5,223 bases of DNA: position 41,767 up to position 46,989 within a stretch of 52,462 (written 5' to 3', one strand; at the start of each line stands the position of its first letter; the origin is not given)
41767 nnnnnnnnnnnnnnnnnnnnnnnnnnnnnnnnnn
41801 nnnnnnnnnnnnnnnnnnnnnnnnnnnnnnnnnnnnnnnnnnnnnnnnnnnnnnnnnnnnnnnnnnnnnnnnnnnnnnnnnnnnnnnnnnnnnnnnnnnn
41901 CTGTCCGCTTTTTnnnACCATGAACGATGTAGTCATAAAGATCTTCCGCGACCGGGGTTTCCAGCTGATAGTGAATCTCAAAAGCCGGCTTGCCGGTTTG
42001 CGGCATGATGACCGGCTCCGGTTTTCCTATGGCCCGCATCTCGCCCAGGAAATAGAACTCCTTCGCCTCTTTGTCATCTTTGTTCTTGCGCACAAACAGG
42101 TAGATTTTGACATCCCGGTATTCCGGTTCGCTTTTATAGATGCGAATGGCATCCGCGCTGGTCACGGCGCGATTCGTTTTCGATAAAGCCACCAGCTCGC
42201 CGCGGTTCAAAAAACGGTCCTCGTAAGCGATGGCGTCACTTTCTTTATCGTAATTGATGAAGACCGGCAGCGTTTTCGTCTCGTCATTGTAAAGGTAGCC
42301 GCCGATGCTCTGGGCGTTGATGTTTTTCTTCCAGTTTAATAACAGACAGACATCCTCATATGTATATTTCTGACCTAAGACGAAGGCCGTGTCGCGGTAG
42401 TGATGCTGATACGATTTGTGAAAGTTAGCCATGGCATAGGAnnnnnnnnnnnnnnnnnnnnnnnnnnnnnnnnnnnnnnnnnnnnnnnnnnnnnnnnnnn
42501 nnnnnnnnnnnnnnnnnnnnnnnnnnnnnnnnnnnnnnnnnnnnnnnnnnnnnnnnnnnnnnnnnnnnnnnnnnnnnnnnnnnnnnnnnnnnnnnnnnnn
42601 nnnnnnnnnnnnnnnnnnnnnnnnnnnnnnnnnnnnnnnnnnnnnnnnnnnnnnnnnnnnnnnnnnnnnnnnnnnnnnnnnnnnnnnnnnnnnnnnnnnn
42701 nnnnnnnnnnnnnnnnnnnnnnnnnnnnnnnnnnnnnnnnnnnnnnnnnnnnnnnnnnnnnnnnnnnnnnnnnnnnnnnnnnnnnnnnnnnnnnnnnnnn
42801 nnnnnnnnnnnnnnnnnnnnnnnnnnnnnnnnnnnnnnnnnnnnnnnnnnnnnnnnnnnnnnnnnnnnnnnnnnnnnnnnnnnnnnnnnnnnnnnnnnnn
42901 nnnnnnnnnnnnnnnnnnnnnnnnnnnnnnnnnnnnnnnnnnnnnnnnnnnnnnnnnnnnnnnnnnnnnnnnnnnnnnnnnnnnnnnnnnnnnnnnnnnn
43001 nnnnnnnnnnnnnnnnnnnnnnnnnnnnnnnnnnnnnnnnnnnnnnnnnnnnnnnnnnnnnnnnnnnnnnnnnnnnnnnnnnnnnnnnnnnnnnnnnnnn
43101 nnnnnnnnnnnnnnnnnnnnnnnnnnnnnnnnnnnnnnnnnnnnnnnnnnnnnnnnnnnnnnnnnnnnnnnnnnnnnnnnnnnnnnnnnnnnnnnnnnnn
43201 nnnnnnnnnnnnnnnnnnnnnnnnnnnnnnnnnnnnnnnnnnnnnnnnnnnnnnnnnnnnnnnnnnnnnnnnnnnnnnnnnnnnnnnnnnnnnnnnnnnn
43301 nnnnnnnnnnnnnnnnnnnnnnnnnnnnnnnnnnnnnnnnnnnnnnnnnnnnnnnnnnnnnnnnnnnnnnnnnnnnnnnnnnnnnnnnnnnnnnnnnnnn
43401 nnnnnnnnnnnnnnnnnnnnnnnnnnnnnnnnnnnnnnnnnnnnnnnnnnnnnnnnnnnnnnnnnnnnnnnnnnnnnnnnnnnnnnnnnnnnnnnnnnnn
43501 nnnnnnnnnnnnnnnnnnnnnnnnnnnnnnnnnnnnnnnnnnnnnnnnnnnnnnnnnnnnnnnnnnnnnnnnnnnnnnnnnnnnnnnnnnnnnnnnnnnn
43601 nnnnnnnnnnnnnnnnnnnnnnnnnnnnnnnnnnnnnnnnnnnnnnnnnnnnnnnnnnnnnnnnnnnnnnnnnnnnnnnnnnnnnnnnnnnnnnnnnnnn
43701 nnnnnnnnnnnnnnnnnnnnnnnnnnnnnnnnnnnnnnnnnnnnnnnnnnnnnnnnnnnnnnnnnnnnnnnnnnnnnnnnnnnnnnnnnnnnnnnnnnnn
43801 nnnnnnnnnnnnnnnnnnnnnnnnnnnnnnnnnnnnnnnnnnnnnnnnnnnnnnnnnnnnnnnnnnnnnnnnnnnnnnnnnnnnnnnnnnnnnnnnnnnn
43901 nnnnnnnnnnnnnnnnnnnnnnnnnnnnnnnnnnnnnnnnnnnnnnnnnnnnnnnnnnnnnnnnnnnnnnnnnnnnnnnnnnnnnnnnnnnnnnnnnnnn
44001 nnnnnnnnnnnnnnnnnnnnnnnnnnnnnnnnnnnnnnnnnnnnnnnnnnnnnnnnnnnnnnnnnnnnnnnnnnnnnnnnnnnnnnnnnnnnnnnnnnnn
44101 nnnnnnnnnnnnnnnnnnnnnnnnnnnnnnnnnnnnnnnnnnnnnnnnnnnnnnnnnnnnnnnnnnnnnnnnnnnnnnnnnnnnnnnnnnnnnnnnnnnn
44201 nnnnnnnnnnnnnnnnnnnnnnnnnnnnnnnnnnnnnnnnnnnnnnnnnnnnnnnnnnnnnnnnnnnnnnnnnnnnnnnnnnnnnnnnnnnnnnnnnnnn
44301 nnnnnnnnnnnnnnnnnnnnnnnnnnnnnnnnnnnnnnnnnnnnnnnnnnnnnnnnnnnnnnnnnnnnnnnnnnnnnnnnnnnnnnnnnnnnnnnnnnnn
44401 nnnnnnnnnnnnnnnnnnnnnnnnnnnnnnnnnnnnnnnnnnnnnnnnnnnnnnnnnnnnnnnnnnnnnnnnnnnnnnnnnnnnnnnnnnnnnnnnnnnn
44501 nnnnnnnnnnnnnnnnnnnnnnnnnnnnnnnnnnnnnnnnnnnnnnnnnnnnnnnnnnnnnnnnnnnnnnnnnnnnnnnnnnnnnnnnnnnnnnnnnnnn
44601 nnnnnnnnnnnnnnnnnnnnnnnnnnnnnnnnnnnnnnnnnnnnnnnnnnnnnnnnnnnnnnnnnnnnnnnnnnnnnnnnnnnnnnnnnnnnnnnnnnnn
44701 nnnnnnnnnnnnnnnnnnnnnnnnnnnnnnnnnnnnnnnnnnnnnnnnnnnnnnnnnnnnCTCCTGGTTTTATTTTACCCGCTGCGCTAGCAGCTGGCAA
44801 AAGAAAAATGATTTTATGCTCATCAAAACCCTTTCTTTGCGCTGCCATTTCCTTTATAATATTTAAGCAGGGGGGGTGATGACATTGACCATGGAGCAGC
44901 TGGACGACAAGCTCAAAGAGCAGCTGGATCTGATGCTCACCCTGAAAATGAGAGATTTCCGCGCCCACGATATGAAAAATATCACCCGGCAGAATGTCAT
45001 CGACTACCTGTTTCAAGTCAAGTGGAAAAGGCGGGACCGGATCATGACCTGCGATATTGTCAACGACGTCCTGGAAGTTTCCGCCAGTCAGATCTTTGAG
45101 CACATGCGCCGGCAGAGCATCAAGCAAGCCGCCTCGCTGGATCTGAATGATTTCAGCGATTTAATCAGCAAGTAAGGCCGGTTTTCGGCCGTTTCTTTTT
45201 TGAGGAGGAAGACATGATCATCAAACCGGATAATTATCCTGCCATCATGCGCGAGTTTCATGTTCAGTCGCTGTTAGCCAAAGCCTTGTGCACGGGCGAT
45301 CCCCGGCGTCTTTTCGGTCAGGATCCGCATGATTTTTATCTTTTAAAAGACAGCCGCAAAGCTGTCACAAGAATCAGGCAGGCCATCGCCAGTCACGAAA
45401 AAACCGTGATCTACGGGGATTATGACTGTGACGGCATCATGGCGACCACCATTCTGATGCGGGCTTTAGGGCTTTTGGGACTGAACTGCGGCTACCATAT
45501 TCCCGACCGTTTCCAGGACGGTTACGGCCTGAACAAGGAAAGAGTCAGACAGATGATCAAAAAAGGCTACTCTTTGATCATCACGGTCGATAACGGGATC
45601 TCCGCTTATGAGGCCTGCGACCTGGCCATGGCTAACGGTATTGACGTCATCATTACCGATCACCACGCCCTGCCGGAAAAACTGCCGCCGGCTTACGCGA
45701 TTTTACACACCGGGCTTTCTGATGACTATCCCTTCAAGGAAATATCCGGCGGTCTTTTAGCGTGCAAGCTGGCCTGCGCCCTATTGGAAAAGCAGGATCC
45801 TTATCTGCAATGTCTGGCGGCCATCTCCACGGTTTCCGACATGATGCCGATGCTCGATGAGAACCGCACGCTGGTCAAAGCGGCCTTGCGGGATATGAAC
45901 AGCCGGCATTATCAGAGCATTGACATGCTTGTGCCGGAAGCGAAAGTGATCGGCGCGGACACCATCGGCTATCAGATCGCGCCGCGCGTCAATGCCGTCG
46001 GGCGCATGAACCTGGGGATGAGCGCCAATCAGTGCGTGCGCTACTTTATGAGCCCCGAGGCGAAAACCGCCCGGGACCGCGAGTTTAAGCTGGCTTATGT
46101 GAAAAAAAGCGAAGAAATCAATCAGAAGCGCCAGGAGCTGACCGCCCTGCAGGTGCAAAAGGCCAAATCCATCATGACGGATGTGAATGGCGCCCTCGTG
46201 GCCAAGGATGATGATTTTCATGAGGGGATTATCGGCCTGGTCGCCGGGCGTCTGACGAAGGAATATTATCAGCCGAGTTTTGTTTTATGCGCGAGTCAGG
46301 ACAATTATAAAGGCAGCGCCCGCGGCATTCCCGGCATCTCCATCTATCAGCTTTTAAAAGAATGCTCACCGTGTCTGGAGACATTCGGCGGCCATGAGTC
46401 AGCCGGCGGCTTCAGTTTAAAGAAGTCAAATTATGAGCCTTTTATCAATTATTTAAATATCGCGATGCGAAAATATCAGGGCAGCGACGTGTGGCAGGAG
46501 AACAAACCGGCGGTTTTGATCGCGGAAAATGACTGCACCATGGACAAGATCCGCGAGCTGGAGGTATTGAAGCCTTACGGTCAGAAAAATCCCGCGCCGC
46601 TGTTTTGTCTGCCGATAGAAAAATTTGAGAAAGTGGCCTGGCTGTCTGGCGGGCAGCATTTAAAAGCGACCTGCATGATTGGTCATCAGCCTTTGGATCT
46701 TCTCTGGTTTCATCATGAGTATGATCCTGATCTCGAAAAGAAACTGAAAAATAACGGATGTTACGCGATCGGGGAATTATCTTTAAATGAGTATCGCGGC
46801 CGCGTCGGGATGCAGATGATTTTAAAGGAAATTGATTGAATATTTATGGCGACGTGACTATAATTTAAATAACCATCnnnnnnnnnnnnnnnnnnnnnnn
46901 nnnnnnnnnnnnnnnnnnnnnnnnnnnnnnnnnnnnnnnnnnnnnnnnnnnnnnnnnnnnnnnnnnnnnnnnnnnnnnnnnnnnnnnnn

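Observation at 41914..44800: Monocistronic PLD-nuclease / SF2-helicase / DUF3427-like fusion: candidate single-gene defence or repair module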

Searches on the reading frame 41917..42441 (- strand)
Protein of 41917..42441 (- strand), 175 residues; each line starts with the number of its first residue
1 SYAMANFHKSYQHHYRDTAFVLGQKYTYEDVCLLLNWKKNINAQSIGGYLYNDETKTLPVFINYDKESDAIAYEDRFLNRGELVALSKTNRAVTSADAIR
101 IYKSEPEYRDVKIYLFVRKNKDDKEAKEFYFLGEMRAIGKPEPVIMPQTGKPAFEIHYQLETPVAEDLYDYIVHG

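Call 60: predict_structure(alignment_id=A3)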
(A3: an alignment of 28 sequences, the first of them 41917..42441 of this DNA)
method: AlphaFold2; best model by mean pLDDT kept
length: 175 residues; sequences in the alignment: 28
mean_pLDDT: 78.2   pTM: 0.77
mean pLDDT of the five models: 78.2, 77.8, 75.0, 72.9, 72.5
residues with pLDDT >= 90: 40; 70-90: 90; 50-70: 30; < 50: 15
segments of 3 or more residues with pLDDT < 50: 2-6, 43-47, 68-72
pLDDT, mean of each block of 10 residues (from residue 1): 51 68 87 81 56 90 61 71 82 88 92 85 68 92 82 89 87 75
secondary structure, 60 per line:
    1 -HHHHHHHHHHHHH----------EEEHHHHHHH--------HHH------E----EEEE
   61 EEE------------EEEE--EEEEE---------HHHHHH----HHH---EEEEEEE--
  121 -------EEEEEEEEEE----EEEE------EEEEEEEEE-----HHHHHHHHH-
elements in order: H2-14 E25-27 H28-34 E57-63 E76-79 E82-86 H96-101 E112-118 E128-137 E142-145 E152-160 H166-174

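Call 63: fold_search(model_id=the predicted structure, library=pdb)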
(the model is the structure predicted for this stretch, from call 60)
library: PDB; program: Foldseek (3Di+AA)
matches with E <= 10: 384; with E <= 0.001: 8
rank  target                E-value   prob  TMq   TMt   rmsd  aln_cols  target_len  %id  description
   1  7clg_B                7.5e-09  1.00  0.54  0.12   8.9       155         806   27  Crystal structure of the ATP-dependent restriction endonuclease SauUSI (released 2021-01-20)
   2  7clg_A                1.2e-08  1.00  0.67  0.15   3.0       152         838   31  Crystal structure of the ATP-dependent restriction endonuclease SauUSI (released 2021-01-20)
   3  4oc8_C                1.3e-04  1.00  0.45  0.38   7.6       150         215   12  DNA modification-dependent restriction endonuclease AspBHI (released 2014-03-19)
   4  4oc8_A                1.7e-04  1.00  0.43  0.22   7.7       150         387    9  DNA modification-dependent restriction endonuclease AspBHI (released 2014-03-19)
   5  4qep_A                2.1e-04  1.00  0.48  0.21   5.6       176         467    8  crystal structure of KRYPTONITE in complex with mCHG DNA and SAH (released 2014-07-30)
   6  6a5n_A                3.6e-04  1.00  0.51  0.21  10.1       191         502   12  Crystal structure of Arabidopsis thaliana SUVH6 in complex with methylated DNA (released 2018-08-29)
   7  4qen_A                4.1e-04  1.00  0.48  0.21   5.6       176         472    8  crystal structure of KRYPTONITE in complex with mCHH DNA and SAH (released 2014-07-30)
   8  4f0q_D                8.2e-04  1.00  0.40  0.18   7.7       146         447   12  MspJI Restriction Endonuclease - P21 Form (released 2012-08-08)
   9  4pw7_B                4.5e-03  1.00  0.52  0.49   6.2       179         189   12  structure of UHRF2-SRA in complex with a 5mC-containing DNA (released 2014-05-07)
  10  6ghs                  9.5e-03  0.97  0.47  0.31   7.3       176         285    8  Modification dependent TagI restriction endonuclease (released 2018-08-29)
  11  3oln_A                1.0e-02  0.99  0.50  0.49   6.0       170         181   11  Crystal structure of the SRA domain of E3 ubiquitin-protein ligase UHRF2 (released 2010-10-13)
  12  4pw7_E                1.3e-02  0.98  0.51  0.46   5.9       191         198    9  structure of UHRF2-SRA in complex with a 5mC-containing DNA (released 2014-05-07)
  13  4pw5_B                1.5e-02  0.98  0.50  0.47   6.2       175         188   11  structure of UHRF2-SRA in complex with a 5hmC-containing DNA, complex I (released 2014-05-07)
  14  4pw5_E                1.6e-02  0.99  0.49  0.46   6.0       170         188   11  structure of UHRF2-SRA in complex with a 5hmC-containing DNA, complex I (released 2014-05-07)
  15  4pw7_F                1.6e-02  0.98  0.51  0.47   6.0       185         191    9  structure of UHRF2-SRA in complex with a 5mC-containing DNA (released 2014-05-07)
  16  4pw5_A                1.7e-02  0.98  0.51  0.48   6.0       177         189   11  structure of UHRF2-SRA in complex with a 5hmC-containing DNA, complex I (released 2014-05-07)
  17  4pw6_A                2.0e-02  0.96  0.47  0.45   6.2       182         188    9  structure of UHRF2-SRA in complex with a 5hmC-containing DNA, complex II (released 2014-05-07)
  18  4pw5_F                2.2e-02  0.97  0.48  0.45   6.1       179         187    9  structure of UHRF2-SRA in complex with a 5hmC-containing DNA, complex I (released 2014-05-07)
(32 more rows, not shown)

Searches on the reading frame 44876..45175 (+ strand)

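Call 14: search_protein_families(library=pfam, proteins=[window:44876-45175:+], max_evalue=0.001)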
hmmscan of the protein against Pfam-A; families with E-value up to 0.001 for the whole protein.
window:44876-45175:+ (99 aa): 1 family
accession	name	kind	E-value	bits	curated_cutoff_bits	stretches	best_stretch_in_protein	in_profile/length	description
PF13797.11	Post_transc_reg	-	4.1e-15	55.7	25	1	12-88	3-79/83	Post-transcriptional regulator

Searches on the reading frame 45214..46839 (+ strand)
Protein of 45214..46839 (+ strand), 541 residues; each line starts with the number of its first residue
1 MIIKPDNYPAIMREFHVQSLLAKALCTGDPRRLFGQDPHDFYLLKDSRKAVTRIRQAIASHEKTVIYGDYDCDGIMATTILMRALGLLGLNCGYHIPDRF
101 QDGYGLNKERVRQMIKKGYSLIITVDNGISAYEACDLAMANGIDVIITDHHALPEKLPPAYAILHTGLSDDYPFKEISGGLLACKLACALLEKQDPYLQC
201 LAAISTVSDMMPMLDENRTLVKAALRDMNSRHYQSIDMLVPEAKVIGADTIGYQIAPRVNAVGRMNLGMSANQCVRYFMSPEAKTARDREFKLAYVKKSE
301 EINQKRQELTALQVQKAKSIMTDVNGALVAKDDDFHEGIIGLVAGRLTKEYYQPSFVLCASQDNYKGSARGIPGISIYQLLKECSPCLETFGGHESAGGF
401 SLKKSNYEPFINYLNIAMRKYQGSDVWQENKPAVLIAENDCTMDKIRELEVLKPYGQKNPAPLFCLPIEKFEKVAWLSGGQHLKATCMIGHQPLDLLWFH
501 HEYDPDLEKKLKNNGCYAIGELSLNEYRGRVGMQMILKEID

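Call 14: search_protein_families(library=pfam, proteins=[window:45214-46839:+], max_evalue=0.001)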
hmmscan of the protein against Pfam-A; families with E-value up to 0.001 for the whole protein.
window:45214-46839:+ (541 aa): 3 families
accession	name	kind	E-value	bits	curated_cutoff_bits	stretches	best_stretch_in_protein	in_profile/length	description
PF01368.27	DHH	-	4.8e-19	69.3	28.1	1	63-189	1-104/125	DHH family, N-terminal domain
PF17768.7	RecJ_OB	-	2.8e-16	59.9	27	1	437-538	6-106/107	RecJ OB domain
PF02272.25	DHHA1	-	7.9e-10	39.6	25.9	1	327-415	4-97/102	DHHA1 domain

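Call 23: find_homologous_proteins(query=window:45214-46839:+, max_evalue=1e-30)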
Query window:45214-46839:+ (541 aa): 7913 proteins with E <= 1e-30 among 8000 candidates; the best 120 are listed.
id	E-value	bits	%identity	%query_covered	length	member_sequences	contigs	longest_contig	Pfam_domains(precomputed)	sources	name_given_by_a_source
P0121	0.0e+0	1254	100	100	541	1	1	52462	PF01368.28,PF17768.8,PF02272.25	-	-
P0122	8.5e-168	577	50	100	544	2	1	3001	PF01368.28,PF17768.8,PF02272.25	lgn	-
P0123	9.2e-167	574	50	100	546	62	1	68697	PF01368.28,PF17768.8,PF02272.25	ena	-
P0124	3.4e-165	569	48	100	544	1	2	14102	PF01368.28,PF17768.8,PF02272.25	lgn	-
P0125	1.2e-163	564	50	100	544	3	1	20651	PF01368.28,PF17768.8,PF02272.25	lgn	-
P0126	7.1e-163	561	49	100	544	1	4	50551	PF01368.28,PF17768.8,PF02272.25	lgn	-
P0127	1.5e-162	560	50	99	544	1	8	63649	PF01368.28,PF17768.8,PF02272.25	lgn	-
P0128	2.8e-161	556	49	100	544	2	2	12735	PF01368.28,PF17768.8,PF02272.25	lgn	-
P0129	5.4e-161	555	50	100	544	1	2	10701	PF01368.28,PF17768.8,PF02272.25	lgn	-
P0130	1.2e-160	554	48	100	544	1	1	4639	PF01368.28,PF17768.8,PF02272.25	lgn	-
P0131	1.7e-160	553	49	100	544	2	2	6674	PF01368.28,PF17768.8,PF02272.25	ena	-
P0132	2.1e-158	546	49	100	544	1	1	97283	PF01368.28,PF17768.8,PF02272.25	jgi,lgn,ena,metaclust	metaclust:\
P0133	1.9e-157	543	48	100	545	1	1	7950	PF01368.28,PF17768.8,PF02272.25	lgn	-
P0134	6.7e-156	538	48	100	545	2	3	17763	PF01368.28,PF17768.8,PF02272.25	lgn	-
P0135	6.0e-155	535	47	100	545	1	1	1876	PF01368.28,PF17768.8,PF02272.25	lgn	-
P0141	3.9e-149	516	46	100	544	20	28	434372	PF01368.28,PF17768.8,PF02272.25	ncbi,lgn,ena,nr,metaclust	ncbi:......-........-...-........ exonuclease RecJ [Clostridiales bacterium CHKCI006]|nr:Single-stra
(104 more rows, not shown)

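Call 24: find_encoding_contigs(protein=P0123, flank=10000, max_places=1)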
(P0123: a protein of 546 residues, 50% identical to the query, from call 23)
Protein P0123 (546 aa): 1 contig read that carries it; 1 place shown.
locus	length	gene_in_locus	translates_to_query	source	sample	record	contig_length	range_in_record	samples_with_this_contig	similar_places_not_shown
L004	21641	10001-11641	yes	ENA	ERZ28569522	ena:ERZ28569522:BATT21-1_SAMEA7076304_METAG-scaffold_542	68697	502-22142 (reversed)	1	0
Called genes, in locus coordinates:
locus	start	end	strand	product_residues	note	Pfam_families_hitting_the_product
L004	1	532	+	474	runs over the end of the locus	PF08529:NusA_N, PF00575:S1 (faint), PF13184:KH_NusA_1st, PF26594:KH_NusA_2nd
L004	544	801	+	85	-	PF04296:YlxR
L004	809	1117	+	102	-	PF01248:Ribosomal_L7Ae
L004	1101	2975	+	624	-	PF04760:IF2_N, PF00009:GTP_EFTU, PF01926:MMR_HSR1, PF02421:FeoB_N (weak), PF03144:GTP_EFTU_D2 (faint), PF22042:EF-G_D2, PF11987:IF-2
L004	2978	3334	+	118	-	PF02033:RBFA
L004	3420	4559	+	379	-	PF01979:Amidohydro_1, PF07969:Amidohydro_3 (weak)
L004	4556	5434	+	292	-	PF01263:Aldose_epim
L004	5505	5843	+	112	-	-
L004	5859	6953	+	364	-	PF00171:Aldedh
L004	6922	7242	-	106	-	-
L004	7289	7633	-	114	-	PF12670:DUF3792 (weak)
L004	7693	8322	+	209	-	PF04239:DUF421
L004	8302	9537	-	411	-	PF01943:Polysacc_synt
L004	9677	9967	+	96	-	PF13797:Post_transc_reg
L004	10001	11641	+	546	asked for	PF01368:DHH, PF02272:DHHA1, PF17768:RecJ_OB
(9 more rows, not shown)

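Call 25: find_encoding_contigs(protein=P0132, flank=10000, max_places=1)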
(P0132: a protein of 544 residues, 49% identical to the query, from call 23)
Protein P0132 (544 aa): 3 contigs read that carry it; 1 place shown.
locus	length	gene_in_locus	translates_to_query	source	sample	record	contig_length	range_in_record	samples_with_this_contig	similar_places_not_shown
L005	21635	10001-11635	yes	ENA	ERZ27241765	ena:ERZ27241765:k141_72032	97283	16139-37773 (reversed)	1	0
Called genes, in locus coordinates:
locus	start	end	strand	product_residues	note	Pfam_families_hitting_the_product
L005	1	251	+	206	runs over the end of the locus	PF12535:Nudix_N, PF00293:NUDIX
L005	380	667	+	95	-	-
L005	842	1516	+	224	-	PF04237:YjbR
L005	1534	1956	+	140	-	PF00583:Acetyltransf_1, PF13673:Acetyltransf_10, PF13508:Acetyltransf_7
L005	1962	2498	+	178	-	PF13302:Acetyltransf_3, PF00583:Acetyltransf_1, PF13420:Acetyltransf_4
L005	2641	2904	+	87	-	-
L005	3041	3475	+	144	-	PF01797:Y1_Tnp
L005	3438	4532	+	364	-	PF12323:HTH_OrfB_IS605, PF01385:OrfB_IS605, PF07282:Cas12f1-like_TNB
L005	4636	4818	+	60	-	-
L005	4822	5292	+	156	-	PF04525:LOR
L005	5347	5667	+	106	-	-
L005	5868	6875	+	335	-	PF13480:Acetyltransf_6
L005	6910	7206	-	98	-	-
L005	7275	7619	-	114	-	PF12670:DUF3792 (weak)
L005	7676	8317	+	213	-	PF04239:DUF421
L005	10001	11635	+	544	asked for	PF01368:DHH, PF02272:DHHA1, PF17768:RecJ_OB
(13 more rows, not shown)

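Call 26: find_encoding_contigs(protein=P0141, flank=10000, max_places=1)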
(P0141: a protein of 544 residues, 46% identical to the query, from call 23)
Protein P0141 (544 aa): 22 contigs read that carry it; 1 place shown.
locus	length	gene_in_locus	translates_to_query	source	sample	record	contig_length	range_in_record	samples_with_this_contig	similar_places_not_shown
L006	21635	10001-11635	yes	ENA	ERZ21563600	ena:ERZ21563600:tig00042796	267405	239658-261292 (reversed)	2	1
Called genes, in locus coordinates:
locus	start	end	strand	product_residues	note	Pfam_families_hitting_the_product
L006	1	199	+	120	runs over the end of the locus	PF00392:GntR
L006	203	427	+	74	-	-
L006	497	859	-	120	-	PF13560:HTH_31 (weak), PF18430:DBD_HTH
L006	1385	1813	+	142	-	PF08281:Sigma70_r4_2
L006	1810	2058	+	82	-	PF12645:HTH_16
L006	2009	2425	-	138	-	-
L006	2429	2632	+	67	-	PF09035:Tn916-Xis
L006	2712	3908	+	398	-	PF02920:Integrase_DNA, PF00589:Phage_integrase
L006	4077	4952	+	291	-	PF01263:Aldose_epim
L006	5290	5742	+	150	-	-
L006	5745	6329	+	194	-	PF05154:TM2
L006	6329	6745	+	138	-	-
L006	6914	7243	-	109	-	-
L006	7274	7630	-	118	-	-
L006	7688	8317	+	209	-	PF04239:DUF421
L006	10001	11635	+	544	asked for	PF01368:DHH, PF02272:DHHA1, PF17768:RecJ_OB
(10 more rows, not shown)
